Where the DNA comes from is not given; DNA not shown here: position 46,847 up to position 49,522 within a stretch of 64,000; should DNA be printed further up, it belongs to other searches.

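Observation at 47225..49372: Orphan, short glycyl-radical enzyme inside a glycan-degradation locus with no activating enzyme nearby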

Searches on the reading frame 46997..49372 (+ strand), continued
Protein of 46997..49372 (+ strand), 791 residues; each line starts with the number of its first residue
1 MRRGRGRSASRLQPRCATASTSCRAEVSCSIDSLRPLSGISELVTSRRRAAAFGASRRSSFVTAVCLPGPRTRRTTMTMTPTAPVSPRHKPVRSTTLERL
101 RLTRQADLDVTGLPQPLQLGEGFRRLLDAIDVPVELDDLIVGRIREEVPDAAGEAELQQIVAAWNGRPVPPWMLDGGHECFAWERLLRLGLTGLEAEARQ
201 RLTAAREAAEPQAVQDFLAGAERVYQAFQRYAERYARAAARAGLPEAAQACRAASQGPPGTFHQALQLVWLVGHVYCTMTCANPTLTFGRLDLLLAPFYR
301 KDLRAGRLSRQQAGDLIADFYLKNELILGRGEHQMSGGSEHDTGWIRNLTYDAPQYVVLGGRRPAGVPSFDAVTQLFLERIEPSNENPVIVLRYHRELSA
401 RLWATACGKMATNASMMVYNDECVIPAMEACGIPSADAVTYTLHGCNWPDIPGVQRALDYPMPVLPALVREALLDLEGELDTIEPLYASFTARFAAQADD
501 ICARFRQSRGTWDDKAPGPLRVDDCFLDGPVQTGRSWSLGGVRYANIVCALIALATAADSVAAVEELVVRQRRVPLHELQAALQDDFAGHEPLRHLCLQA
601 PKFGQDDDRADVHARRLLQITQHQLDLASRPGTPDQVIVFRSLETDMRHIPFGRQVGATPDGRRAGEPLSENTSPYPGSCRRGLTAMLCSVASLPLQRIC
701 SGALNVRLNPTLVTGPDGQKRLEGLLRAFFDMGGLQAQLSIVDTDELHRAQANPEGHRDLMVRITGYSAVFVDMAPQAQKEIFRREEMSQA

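Call 50: search_protein_families(library=ncbifam, proteins=[L047:5757-7259:+, L036:6211-7248:+, L054:6830-7816:+, L047:8303-8989:+, L072:12184-13131:+, L084:2188-4092:+, L020:74-1147:-, L074:5956-7086:+, L074:2566-3714:+, L075:12115-13806:+], max_evalue=1e-10)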
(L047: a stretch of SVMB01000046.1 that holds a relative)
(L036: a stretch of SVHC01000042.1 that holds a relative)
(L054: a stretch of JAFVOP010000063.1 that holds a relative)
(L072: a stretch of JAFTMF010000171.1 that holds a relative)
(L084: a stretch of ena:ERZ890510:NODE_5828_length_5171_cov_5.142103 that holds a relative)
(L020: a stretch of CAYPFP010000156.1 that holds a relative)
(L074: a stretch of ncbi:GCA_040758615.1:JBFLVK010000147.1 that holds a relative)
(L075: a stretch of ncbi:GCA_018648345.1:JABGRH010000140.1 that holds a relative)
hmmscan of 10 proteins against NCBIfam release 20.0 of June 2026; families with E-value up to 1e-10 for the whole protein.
L047:5757-7259:+ (500 aa): 12 families
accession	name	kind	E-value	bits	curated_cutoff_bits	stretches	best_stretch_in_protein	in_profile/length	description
TIGR01312.1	XylB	equivalog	3.5e-115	385.3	380.25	1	8-490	4-480/481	xylulokinase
TIGR01314.1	gntK_FGGY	equivalog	2.2e-91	306.9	648.55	1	3-486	1-486/505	gluconokinase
NF011601.0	PRK15027.1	equivalog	3e-77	260.1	912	1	6-497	4-483/484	xylulokinase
NF008187.0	PRK10939.1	equivalog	5.8e-59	200.1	528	1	1-498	3-508/521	autoinducer-2 kinase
TIGR01311.1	glycerol_kin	equivalog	1.7e-50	171.8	590.35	1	3-476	2-476/496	glycerol kinase GlpK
NF000756.0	PRK00047.1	subfamily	7e-45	153.3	498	1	2-475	5-477/502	glycerol kinase GlpK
NF003154.0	PRK04123.1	equivalog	8.2e-42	143.6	428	1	6-491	8-535/554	ribulokinase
TIGR02628.1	fuculo_kin_coli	equivalog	2.8e-39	135.3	470.9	1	7-458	6-450/465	L-fuculokinase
TIGR01315.1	5C_CHO_kinase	subfamily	3.6e-35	121.7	408.7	1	7-475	5-518/541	FGGY family pentulose kinase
TIGR01234.1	L-ribulokinase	equivalog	6.4e-35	120.9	583.25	1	121-488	148-525/536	ribulokinase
TIGR02627.1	rhamnulo_kin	equivalog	5.8e-17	61.4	527.95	1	85-276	83-269/454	rhamnulokinase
NF007925.0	PRK10640.1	equivalog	8.5e-16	57.4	639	1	83-275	87-274/489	rhamnulokinase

L036:6211-7248:+ (345 aa): 18 families
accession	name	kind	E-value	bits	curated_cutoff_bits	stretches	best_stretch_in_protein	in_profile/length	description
NF041097.1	keto_inos_dh_IolM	equivalog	1.4e-31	109.6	450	2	161-342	203-387/389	scyllo-inosose 3-dehydrogenase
NF006940.0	PRK09422.1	equivalog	4.9e-31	107.9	344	1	5-268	1-266/338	alcohol dehydrogenase AdhP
TIGR00692.1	tdh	equivalog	1.2e-30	106.7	458.35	1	10-334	3-330/340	L-threonine 3-dehydrogenase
NF007489.0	PRK10083.1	equivalog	1.8e-30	106.1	376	1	5-338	1-329/339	Zn-dependent oxidoreductase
TIGR03451.1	mycoS_dep_FDH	equivalog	7.7e-30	103.9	512.9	2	163-345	175-358/358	S-(hydroxymethyl)mycothiol dehydrogenase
NF003808.0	PRK05396.1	equivalog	9.4e-27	93.8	380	2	164-334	163-330/341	L-threonine 3-dehydrogenase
NF007642.0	PRK10309.1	equivalog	2e-23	83.2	550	1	5-263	1-260/347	galactitol-1-phosphate 5-dehydrogenase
TIGR02818.1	adh_III_F_hyde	equivalog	2.1e-23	83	543.95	1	162-242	183-265/368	S-(hydroxymethyl)glutathione dehydrogenase/class III alcohol dehydrogenase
TIGR03989.1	Rxyl_3153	subfamily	7.4e-23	81.4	440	1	7-123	5-115/370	NDMA-dependent alcohol dehydrogenase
TIGR02824.1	quinone_pig3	subfamily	1.2e-19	70.5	296.8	1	18-343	17-323/325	putative NAD(P)H quinone oxidoreductase, PIG3 family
NF007375.0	PRK09880.1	equivalog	7.7e-17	61.1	469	1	164-345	169-343/344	L-idonate 5-dehydrogenase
NF047908.1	AldhRedAhr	equivalog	8.4e-17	61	470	1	21-264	21-261/335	NADPH-dependent aldehyde reductase Ahr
NF010344.0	PRK13771.1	subfamily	2.5e-16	59.6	349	1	5-245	1-238/334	putative alcohol dehydrogenase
TIGR03366.1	HpnZ_proposed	hypoth_equivalog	3e-15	56.2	328.1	0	28-88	5-68/315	putative phosphonate catabolism associated alcohol dehydrogenase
NF041172.1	AcrlCoa_red_Thmprot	equivalog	6.2e-15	54.9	500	1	5-252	1-245/334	acryloyl-CoA reductase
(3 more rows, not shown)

L054:6830-7816:+ (328 aa): 1 family
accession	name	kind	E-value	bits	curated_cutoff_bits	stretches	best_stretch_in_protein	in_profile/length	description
NF033206.1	ScyE_fam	subfamily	6.9e-17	62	80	0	115-279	1-180/333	ScyD/ScyE family protein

L047:8303-8989:+ (228 aa): 1 family
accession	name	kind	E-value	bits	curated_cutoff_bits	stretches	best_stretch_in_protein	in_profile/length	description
TIGR00126.1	deoC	equivalog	3.2e-70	235.9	117.3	1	10-220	2-210/211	deoxyribose-phosphate aldolase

L072:12184-13131:+ (315 aa): 6 families
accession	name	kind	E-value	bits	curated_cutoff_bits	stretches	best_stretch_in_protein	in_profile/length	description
NF007912.0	PRK10625.1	equivalog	4.3e-26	92.1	415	1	6-228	6-239/346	NADP(H)-dependent aldo-keto reductase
TIGR01293.1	Kv_beta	subfamily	6e-24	84.7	365.4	1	2-185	2-181/319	voltage-dependent potassium channel subunit beta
NF007388.0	PRK09912.1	subfamily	2.9e-20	72.4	448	1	8-187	20-198/346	L-glyceraldehyde 3-phosphate reductase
NF049922.1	MethglyxlRedYdjG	equivalog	3.6e-17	62.4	550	1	1-186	1-193/326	NADH-dependent methylglyoxal reductase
NF007695.0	PRK10376.1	subfamily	3.1e-14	52.7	280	0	19-171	29-180/290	oxidoreductase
NF008377.0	PRK11172.1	equivalog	4e-11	42.6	327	0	64-170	40-143/267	2,5-didehydrogluconate reductase DkgB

L084:2188-4092:+ (634 aa): 11 families
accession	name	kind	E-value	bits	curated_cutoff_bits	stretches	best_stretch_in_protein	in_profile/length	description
TIGR01774.1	PFL2-3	subfamily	7.5e-113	378.3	678.2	1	47-632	156-785/786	formate C-acetyltransferase/glycerol dehydratase family glycyl radical enzyme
NF043068.1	glycl_HYPD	equivalog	1.8e-86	290.9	1100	1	107-632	234-783/784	trans-4-hydroxy-L-proline dehydratase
NF007437.0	PRK09983.1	equivalog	2.2e-86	290.6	1109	1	46-632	154-764/765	formate C-acetyltransferase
NF048009.1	SfplDhtHpfGKleb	equivalog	5.3e-84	282.8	1000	1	46-630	182-821/824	(2S)-3-sulfopropanediol dehydratase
NF048011.1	SfplDhtHpsGDes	equivalog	1.8e-80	271.4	1000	1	107-632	265-820/821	(2S)-3-sulfopropanediol dehydratase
TIGR04394.1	choline_CutC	equivalog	1.9e-73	248.3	1050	1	109-629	241-784/789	choline trimethylamine-lyase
NF033718.1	indole_decarb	equivalog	4e-62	210.6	1100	1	107-631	294-866/868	indoleacetate decarboxylase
NF033715.1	glycyl_HPDL_Lrg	equivalog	4.3e-57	193.6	1150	2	446-631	713-899/901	4-hydroxyphenylacetate decarboxylase large subunit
TIGR01255.1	pyr_form_ly_1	equivalog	4.9e-18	65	994.2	1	446-631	548-741/744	formate C-acetyltransferase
NF038360.1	rad_fix_GrcA3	exception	2.9e-15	56.1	158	1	565-632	9-76/78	autonomous glycyl radical cofactor GrcA3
NF008341.1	PRK11127.1-1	equivalog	4.7e-11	42.5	145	1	574-633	20-79/80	autonomous glycyl radical cofactor GrcA2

L020:74-1147:- (357 aa): 0 families

L074:5956-7086:+ (376 aa): 7 families
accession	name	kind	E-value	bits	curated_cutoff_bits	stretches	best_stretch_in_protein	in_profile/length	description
NF047820.1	TalGalacDh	equivalog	4.3e-22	78.5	500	1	77-295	75-301/371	L-talarate/galactarate dehydratase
NF043051.1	ManoateDhtManD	equivalog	2.7e-21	75.9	550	0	180-370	194-382/403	D-mannonate dehydratase ManD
NF010624.0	PRK14017.1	equivalog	3.3e-20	72.5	311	1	45-370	13-359/382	galactonate dehydratase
NF040866.1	AraD_Arch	equivalog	7e-20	71.3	650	1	108-368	105-366/372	arabinonate dehydratase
NF011654.0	PRK15072.1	subfamily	6e-19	68.2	430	0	36-167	7-147/404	D-galactonate dehydratase family protein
NF011968.0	PRK15440.1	equivalog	9.2e-19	67.6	393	1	110-366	129-386/395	L-rhamnonate dehydratase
NF040790.2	glucon_galact_dh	equivalog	9.7e-17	60.9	750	1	110-371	97-369/390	bifunctional D-gluconate/D-galactonate dehydratase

L074:2566-3714:+ (382 aa): 21 families
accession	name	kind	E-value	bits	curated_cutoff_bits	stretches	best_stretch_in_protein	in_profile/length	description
TIGR01800.1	cit_synth_II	subfamily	4.5e-143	476.5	421.3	1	14-381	1-368/368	2-methylcitrate synthase/citrate synthase II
NF010637.0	PRK14034.1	equivalog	8.4e-131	436.3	594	1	13-381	4-371/372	citrate synthase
NF010638.0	PRK14035.1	equivalog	1.2e-130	435.6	572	1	13-381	5-372/372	citrate synthase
NF041301.1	Cit_synth_Halo_CitZ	equivalog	1.6e-125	419.1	550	1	14-381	7-379/379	citrate synthase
NF010639.0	PRK14036.1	equivalog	5.8e-121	403.7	502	1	14-381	8-378/379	citrate synthase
NF010636.0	PRK14033.1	equivalog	7.3e-114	380.5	479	1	14-376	11-373/376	bifunctional 2-methylcitrate synthase/citrate synthase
NF041157.1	Cit_synThplmales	equivalog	5.1e-111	371.4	590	1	14-381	6-376/377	citrate synthase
NF009004.0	PRK12349.1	equivalog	4e-109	364.8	508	1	14-370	9-366/372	citrate synthase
NF009006.1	PRK12351.1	equivalog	2e-107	358.9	550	1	15-381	9-376/376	bifunctional 2-methylcitrate synthase/citrate synthase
NF010640.0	PRK14037.1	subfamily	1.3e-97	327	504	1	14-381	6-377/377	citrate synthase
NF004126.0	PRK05614.1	equivalog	3.8e-92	309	505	1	16-381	49-430/430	citrate synthase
NF009005.0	PRK12350.1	subfamily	1.5e-83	281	332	1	13-374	5-354/366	citrate synthase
TIGR01798.1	cit_synth_I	equivalog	1.1e-77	261.5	485.15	1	15-373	35-410/412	citrate synthase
NF010635.0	PRK14032.1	subfamily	1.5e-69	234.7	426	1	21-381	54-448/448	citrate synthase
NF007128.0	PRK09569.1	subfamily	3.8e-45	154.3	344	1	14-363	40-419/437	citrate (Si)-synthase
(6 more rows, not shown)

L075:12115-13806:+ (563 aa): 8 families
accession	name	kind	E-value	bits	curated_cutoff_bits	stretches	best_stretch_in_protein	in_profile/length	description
NF002068.0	PRK00911.1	subfamily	7.7e-205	681.6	644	1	7-559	3-556/559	dihydroxy-acid dehydratase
TIGR00110.1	ilvD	equivalog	1.2e-199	664.3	618.15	1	23-559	2-542/543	dihydroxy-acid dehydratase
NF009103.0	PRK12448.1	equivalog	4.6e-153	510.6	710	2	9-357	4-362/616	dihydroxy-acid dehydratase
NF004784.0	PRK06131.1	subfamily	4.4e-147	490.9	539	1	10-558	11-560/576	dihydroxy-acid dehydratase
NF009559.0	PRK13016.1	equivalog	4e-133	444.7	882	1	21-556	24-559/578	L-arabinonate dehydratase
NF009560.0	PRK13017.1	subfamily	3.6e-128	428.4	684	1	5-559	6-576/595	dihydroxy-acid dehydratase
TIGR01196.1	edd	equivalog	6.8e-82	275.6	708.25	1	39-556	64-597/601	phosphogluconate dehydratase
TIGR03432.1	yjhG_yagF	hypoth_equivalog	1.5e-68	231.4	808.15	2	54-364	82-396/640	YjhG/YagF family D-xylonate dehydratase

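Call 53: search_protein_families(library=pfam, alignment_id=A3, max_evalue=0.00001)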
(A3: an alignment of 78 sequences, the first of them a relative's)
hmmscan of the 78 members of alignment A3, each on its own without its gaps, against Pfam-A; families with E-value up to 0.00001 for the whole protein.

A. member 1, L008:5750-6559:+ (270 aa): 1 family
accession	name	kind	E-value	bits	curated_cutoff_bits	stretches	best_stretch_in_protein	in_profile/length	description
PF01208.23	URO-D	-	5.2e-14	52.5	23.9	1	123-237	160-272/346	Uroporphyrinogen decarboxylase (URO-D)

B. families by the number of members that match (of 78 scanned): 115 families (the first 25 are shown)
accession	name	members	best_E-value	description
PF01208.23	URO-D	6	8.5e-28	Uroporphyrinogen decarboxylase (URO-D)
PF00528.27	BPD_transp_1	4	1.6e-38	Binding-protein-dependent transport system inner membrane component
PF00005.33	ABC_tran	2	2.9e-47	ABC transporter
PF00155.27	Aminotran_1_2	2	3.1e-36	Aminotransferase class I and II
PF02518.31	HATPase_c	2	3e-28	Histidine kinase-, DNA gyrase B-, and HSP90-like ATPase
PF00512.31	HisKA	2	9e-17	His Kinase A (phospho-acceptor) domain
PF02638.21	GHL10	2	1.1e-16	Glycosyl hydrolase-like 10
PF00589.27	Phage_integrase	2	7.6e-10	Phage integrase family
PF13401.12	AAA_22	2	2e-07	AAA domain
PF02463.25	SMC_N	2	2.7e-07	RecF/RecN/SMC N terminal domain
PF13426.13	PAS_9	2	3.6e-07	PAS domain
PF22124.2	Glyco_hydro_95_cat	1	3.3e-133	Glycosyl hydrolase family 95 catalytic domain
PF00146.26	NADHdh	1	5.7e-109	NADH dehydrogenase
PF15514.12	ThaI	1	2.1e-92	Restriction endonuclease ThaI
PF00346.24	Complex1_49kDa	1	1.7e-90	Respiratory-chain NADH dehydrogenase, 49 Kd subunit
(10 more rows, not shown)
